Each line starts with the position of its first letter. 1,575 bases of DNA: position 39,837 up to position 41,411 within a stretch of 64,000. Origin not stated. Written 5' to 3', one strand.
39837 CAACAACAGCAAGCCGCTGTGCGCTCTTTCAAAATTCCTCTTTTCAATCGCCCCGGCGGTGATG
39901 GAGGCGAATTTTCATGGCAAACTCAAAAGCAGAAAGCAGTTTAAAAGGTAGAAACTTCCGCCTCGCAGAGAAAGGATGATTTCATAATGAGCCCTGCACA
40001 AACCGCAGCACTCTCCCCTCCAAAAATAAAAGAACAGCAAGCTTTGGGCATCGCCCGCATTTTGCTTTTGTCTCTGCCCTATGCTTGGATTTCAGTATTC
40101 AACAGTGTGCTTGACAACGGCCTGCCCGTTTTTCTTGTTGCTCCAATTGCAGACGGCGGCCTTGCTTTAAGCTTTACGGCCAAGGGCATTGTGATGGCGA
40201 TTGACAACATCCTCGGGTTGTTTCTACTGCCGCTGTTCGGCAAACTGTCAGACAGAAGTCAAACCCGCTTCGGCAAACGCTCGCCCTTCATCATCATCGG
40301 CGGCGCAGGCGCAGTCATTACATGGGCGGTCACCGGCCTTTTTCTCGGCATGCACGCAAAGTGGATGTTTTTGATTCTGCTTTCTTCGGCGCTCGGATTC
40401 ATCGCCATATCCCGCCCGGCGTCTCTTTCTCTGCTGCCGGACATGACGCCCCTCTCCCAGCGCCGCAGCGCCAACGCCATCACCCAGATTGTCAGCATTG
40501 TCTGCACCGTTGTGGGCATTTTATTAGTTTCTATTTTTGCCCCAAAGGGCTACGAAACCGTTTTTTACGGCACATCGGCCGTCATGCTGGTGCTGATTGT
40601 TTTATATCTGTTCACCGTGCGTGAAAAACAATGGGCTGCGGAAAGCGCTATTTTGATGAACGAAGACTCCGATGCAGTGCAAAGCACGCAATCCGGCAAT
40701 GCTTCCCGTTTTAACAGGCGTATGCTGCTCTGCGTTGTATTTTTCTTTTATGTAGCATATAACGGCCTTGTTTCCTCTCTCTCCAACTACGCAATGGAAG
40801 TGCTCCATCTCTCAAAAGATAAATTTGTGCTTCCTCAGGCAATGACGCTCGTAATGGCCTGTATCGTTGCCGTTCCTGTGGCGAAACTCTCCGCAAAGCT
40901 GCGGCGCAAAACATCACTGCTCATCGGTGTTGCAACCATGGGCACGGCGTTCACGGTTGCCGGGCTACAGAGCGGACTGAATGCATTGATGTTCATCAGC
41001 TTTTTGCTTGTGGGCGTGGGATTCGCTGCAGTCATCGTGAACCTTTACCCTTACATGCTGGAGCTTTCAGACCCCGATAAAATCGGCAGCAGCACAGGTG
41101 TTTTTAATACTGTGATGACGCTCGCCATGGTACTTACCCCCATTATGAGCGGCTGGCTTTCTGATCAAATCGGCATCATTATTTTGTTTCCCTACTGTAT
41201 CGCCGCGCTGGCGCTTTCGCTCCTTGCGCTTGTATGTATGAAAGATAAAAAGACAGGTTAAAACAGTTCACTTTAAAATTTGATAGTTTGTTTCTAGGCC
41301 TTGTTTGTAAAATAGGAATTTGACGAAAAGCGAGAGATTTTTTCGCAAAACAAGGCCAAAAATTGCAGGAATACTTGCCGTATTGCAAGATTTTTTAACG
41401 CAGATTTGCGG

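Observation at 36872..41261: Soluble sphingosine-1-phosphate-lyase homologue + cytoplasmic serine hydrolase + MFS importer directly upstream of the GRE module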

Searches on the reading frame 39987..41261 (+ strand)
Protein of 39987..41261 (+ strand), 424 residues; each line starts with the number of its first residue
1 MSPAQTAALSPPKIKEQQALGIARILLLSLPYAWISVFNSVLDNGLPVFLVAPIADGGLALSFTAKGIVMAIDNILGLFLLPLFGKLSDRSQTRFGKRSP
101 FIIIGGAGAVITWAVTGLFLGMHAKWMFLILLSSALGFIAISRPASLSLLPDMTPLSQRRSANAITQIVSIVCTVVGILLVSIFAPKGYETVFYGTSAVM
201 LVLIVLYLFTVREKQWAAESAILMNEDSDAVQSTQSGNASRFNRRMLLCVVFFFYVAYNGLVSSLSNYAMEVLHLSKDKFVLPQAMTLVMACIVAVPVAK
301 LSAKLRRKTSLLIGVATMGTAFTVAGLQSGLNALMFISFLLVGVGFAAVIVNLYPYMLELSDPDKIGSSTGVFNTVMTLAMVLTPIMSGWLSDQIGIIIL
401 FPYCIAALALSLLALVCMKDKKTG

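Call 3: search_protein_families(library=pfam, proteins=[window:39987-41261:+])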
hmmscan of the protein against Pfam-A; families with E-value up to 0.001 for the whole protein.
window:39987-41261:+ (424 aa): 2 families
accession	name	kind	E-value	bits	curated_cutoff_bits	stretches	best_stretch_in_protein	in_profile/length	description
PF07690.21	MFS_1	-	2.1e-45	155.6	33.4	2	34-385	2-347/347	Major Facilitator Superfamily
PF13347.12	MFS_2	-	1.2e-11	44.3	27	1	36-351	10-332/427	MFS/sugar transport protein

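Call 4: search_protein_families(library=ncbifam, proteins=[window:39987-41261:+])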
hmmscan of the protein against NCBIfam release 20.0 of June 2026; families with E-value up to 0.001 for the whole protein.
window:39987-41261:+ (424 aa): 10 families
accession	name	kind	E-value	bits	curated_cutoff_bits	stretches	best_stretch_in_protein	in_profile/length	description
TIGR00883.1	2A0106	subfamily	2.8e-11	43.1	443.45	1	64-204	261-398/400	metabolite/H+ symporter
TIGR00900.1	2A0121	subfamily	7.1e-11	42.1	319.6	1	68-396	38-364/364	H+ Antiporter protein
TIGR00880.1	2_A_01_02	superfamily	7.7e-10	39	131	1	291-418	11-138/141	multidrug resistance protein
TIGR00792.1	gph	subfamily_domain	4.9e-09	35.4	231.35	1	60-351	31-328/437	glycoside-pentoside-hexuronide (GPH):cation symporter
NF012177.1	tet_MFS_42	exception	3.6e-08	33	850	1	67-214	39-177/411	tetracycline efflux MFS transporter Tet(42)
TIGR00893.1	2A0114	subfamily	9.7e-08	31.3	395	1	107-416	63-397/399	D-galactonate transporter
NF006386.0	PRK08633.1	equivalog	1.7e-06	26.1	1221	1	30-392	12-382/1147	acyl-[ACP]--phospholipid O-acyltransferase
NF040986.1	MamH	equivalog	6.5e-06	25.5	300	1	69-422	49-407/419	magnetosome biogenesis transporter MamH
TIGR01301.1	GPH_sucrose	subfamily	2.4e-05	23.4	511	1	59-111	34-86/476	sucrose/proton symporter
TIGR00711.1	efflux_EmrB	subfamily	0.00026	19.9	230.2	1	317-403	76-161/485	DHA2 family efflux MFS transporter permease subunit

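Call 54: search_solved_structures(query=window:39987-41261:+, max_evalue=1)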
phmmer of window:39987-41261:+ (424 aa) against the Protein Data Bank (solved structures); distinct sequences matched with E-value up to 1: 5.
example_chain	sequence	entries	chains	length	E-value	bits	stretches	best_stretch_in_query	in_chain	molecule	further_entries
8r8q_A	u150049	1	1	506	0.00057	22.3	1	250-418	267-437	Major facilitator superfamily domain-containing protein 1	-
6g9x_A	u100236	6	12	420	0.00084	21.7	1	320-418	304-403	Major facilitator superfamily MFS_1 | L-lactate transporter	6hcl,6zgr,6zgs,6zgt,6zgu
9giu_A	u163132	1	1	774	0.055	15.8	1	68-139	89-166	Solute carrier family 45 member 4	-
9ghz_A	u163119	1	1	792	0.057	15.7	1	68-139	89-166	Solute carrier family 45 member 4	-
8bb6_A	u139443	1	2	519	0.064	15.6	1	68-112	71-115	Sucrose transport protein SUC1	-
